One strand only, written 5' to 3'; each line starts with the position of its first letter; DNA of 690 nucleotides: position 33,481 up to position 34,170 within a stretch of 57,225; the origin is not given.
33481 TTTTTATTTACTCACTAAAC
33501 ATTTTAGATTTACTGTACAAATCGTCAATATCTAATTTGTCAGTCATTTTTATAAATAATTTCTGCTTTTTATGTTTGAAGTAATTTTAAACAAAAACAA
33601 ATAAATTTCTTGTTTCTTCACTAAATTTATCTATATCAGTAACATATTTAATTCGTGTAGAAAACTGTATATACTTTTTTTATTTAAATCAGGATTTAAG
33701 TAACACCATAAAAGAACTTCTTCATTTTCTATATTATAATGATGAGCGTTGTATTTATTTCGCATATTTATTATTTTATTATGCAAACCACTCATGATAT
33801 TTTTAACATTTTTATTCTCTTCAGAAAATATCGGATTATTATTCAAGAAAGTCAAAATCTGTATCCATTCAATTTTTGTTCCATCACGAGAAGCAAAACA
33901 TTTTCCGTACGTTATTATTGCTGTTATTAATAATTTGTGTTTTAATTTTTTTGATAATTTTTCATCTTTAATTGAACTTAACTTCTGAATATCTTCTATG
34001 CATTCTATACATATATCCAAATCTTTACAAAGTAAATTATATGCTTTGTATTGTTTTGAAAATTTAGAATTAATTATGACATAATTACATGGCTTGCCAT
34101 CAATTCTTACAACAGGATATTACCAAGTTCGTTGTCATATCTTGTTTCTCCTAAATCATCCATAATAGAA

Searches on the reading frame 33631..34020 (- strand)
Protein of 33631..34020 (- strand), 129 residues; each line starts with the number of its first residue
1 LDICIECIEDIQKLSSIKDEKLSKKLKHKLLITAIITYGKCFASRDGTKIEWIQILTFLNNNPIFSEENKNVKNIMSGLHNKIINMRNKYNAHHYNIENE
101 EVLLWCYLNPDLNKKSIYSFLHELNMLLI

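Call 3: search_protein_families(library=pfam, proteins=[window:33631-34020:-], max_evalue=1)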
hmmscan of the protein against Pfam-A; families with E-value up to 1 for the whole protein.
window:33631-34020:- (129 aa): 0 families

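Call 4: search_protein_families(library=padloc, proteins=[window:33631-34020:-], max_evalue=1)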
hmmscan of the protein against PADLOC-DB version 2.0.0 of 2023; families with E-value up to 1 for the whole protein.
window:33631-34020:- (129 aa): 0 families

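Call 5: search_protein_families(library=ncbifam, proteins=[window:33631-34020:-], max_evalue=1)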
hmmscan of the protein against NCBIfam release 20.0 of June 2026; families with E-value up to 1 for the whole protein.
window:33631-34020:- (129 aa): 1 family
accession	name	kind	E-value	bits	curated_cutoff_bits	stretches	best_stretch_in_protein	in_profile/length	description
TIGR03112.1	6_pyr_pter_rel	hypoth_equivalog_domain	0.031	14.6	69.35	1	53-118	31-96/113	6-pyruvoyl tetrahydropterin synthase-related domain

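Call 16: search_protein_families(library=phrogs, proteins=[window:33631-34020:-], max_evalue=0.01)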
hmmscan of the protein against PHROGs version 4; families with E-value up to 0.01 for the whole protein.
window:33631-34020:- (129 aa): 1 family
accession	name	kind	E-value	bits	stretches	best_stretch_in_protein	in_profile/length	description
phrog_8440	-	unknown function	1.3e-07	32.1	1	19-127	91-182/239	-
